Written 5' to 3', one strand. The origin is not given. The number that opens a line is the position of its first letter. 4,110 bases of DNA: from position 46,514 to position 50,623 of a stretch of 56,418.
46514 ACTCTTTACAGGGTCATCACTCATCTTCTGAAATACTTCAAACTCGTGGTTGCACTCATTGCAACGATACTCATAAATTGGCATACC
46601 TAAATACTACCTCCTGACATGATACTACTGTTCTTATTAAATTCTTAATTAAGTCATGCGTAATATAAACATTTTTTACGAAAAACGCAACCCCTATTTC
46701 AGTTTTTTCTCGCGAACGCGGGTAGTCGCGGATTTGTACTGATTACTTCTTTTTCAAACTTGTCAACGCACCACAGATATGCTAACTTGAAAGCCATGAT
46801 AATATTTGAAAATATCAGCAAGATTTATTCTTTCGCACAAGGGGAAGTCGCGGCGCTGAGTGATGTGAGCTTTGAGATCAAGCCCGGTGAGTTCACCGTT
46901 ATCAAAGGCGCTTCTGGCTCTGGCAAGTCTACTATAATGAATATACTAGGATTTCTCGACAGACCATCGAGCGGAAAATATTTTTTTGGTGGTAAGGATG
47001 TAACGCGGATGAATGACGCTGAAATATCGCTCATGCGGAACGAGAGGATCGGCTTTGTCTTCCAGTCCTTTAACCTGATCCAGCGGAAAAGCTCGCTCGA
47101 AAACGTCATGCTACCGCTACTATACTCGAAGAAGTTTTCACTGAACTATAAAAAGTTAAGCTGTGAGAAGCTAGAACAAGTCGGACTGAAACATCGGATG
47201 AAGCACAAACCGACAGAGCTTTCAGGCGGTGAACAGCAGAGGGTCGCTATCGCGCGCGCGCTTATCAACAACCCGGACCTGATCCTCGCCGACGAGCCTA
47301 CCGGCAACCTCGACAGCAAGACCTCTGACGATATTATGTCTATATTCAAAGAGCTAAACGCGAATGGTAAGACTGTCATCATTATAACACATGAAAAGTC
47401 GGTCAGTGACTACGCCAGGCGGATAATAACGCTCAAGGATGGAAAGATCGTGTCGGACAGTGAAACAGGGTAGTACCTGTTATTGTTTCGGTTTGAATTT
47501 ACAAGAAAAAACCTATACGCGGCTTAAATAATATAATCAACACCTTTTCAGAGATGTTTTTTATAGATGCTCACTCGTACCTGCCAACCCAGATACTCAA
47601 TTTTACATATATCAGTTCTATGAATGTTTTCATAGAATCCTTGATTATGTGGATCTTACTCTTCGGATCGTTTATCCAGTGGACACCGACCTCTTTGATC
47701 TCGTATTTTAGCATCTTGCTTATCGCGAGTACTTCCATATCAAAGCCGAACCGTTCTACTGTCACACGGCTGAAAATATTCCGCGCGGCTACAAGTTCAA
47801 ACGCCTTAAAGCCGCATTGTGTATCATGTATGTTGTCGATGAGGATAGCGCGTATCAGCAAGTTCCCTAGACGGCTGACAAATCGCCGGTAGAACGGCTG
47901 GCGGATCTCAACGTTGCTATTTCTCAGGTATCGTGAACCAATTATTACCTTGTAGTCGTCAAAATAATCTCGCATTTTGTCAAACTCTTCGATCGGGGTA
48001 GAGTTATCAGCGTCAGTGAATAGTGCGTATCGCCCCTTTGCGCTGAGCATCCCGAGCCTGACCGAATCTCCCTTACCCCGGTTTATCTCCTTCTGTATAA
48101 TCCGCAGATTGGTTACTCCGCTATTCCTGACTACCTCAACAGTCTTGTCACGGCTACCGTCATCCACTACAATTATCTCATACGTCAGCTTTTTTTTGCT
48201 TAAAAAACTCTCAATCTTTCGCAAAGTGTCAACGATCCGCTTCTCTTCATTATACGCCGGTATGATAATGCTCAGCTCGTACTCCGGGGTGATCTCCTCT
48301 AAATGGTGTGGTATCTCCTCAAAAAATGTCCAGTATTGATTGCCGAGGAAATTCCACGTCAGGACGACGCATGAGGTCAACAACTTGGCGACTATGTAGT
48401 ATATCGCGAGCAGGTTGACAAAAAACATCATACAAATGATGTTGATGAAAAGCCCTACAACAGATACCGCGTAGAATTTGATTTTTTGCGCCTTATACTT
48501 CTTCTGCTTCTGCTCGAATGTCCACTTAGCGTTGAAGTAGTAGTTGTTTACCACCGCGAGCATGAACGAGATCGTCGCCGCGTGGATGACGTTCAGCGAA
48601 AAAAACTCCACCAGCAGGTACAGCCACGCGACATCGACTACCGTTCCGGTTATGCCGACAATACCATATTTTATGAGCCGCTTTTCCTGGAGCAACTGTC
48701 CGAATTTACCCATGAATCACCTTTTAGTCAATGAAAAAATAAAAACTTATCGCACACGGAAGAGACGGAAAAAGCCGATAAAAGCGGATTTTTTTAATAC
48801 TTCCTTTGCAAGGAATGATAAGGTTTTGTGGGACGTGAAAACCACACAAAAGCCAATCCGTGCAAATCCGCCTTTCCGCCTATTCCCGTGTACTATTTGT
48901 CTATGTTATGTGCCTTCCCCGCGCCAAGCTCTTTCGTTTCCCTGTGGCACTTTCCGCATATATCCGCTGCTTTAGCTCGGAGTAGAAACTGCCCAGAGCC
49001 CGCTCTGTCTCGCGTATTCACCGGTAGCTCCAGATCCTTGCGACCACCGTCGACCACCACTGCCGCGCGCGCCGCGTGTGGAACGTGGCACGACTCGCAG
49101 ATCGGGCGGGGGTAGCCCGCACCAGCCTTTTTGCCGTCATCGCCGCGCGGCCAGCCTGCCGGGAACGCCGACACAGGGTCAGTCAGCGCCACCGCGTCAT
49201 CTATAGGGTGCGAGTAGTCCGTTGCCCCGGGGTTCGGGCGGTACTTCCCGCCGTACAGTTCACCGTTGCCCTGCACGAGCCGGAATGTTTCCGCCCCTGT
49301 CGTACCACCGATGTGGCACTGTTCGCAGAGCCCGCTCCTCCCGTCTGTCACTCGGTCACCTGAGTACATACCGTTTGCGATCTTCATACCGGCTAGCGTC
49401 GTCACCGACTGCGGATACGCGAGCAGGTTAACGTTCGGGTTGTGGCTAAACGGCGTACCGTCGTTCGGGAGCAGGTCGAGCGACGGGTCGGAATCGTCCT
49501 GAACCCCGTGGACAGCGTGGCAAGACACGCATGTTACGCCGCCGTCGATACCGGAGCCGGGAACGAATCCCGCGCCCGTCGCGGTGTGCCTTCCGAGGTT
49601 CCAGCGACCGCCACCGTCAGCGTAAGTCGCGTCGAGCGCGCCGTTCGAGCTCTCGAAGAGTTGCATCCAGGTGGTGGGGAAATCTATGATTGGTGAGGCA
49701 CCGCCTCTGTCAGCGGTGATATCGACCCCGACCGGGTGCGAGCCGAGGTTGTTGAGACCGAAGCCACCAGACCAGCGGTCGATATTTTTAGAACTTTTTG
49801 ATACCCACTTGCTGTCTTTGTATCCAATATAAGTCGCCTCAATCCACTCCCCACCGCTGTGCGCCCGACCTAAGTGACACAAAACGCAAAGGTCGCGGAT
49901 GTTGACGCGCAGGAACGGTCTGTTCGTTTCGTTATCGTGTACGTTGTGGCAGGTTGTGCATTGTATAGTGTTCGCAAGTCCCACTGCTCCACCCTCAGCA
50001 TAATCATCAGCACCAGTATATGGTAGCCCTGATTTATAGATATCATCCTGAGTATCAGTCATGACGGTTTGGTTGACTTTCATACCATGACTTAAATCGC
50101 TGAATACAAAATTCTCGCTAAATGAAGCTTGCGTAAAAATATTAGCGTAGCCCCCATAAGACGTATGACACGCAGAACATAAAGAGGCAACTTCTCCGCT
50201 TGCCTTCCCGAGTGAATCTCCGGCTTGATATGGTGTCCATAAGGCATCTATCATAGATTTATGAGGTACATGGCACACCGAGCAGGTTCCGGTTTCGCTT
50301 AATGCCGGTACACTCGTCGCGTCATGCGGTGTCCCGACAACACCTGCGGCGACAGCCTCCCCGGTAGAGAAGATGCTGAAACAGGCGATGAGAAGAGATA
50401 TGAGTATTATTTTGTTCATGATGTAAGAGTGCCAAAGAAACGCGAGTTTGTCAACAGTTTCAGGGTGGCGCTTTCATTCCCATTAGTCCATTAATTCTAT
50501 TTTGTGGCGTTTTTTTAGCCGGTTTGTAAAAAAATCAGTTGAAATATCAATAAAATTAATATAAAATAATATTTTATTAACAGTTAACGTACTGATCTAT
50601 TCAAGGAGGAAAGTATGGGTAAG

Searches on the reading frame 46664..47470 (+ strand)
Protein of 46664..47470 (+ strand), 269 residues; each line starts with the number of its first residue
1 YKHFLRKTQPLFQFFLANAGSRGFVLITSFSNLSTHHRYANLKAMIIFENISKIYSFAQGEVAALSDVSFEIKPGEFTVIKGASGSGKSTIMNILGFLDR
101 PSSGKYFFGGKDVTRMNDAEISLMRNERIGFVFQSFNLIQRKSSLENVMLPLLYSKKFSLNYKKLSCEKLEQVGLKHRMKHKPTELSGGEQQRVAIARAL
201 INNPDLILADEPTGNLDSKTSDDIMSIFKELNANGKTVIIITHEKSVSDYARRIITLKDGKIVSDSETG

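Call 16: search_protein_families(library=pfam, proteins=[window:46664-47470:+], max_evalue=1e-8)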
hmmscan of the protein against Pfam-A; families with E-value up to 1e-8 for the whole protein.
window:46664-47470:+ (269 aa): 2 families
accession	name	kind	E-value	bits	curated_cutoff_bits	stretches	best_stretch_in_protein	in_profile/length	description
PF00005.33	ABC_tran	-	5.5e-31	108.4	25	1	65-213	1-136/137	ABC transporter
PF13304.12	AAA_21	-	1.6e-09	38.7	27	0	77-101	1-25/304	AAA domain, putative AbiEii toxin, Type IV TA system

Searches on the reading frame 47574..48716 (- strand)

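Call 16: search_protein_families(library=pfam, proteins=[window:47574-48716:-], max_evalue=1e-8)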
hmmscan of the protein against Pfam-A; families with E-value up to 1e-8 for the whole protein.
window:47574-48716:- (381 aa): 3 families
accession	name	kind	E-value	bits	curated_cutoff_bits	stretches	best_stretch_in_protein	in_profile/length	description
PF00535.33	Glycos_transf_2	-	1.6e-27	96.9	23.3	1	149-313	1-166/168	Glycosyl transferase family 2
PF04138.20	GtrA_DPMS_TM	-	1.5e-26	93.3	26.1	1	16-131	1-117/117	GtrA/DPMS, transmembrane domain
PF10111.15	Glyco_tranf_2_2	-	2.9e-10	40.5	27.3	1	149-249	1-103/276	Glycosyltransferase like family 2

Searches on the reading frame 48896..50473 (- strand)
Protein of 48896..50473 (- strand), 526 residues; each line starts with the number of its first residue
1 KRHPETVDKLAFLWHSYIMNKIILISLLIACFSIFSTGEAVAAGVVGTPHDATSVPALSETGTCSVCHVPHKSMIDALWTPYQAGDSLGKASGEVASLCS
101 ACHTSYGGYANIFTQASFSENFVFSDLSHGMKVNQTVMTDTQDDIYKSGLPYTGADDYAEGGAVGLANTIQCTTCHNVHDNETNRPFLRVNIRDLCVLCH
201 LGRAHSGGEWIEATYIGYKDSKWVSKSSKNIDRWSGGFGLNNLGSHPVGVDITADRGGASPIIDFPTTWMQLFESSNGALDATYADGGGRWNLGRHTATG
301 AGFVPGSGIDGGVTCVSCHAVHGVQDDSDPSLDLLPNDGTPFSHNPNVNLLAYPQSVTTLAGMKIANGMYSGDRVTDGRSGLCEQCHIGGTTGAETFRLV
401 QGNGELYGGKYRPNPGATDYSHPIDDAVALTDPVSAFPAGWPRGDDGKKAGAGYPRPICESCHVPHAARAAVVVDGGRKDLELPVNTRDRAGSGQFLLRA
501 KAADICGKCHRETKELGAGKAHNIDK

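Call 16: search_protein_families(library=pfam, proteins=[window:48896-50473:-], max_evalue=1e-8)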
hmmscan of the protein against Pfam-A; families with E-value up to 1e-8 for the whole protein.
window:48896-50473:- (526 aa): 3 families
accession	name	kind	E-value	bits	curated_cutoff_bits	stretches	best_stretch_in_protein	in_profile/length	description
PF09699.15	Paired_CXXCH_1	-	1.3e-16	60.5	20.6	0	171-200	8-36/41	Doubled CXXCH motif (Paired_CXXCH_1)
PF14522.11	Cytochrome_C7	-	9.4e-10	38.6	24.8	0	169-200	13-66/67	Cytochrome c7 and related cytochrome c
PF22113.1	Mtrc-MtrF_II-IV_dom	-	1e-09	38.6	30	0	54-109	74-133/176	Outer membrane cytochrome MtrC/MtrF-like, domains II/IV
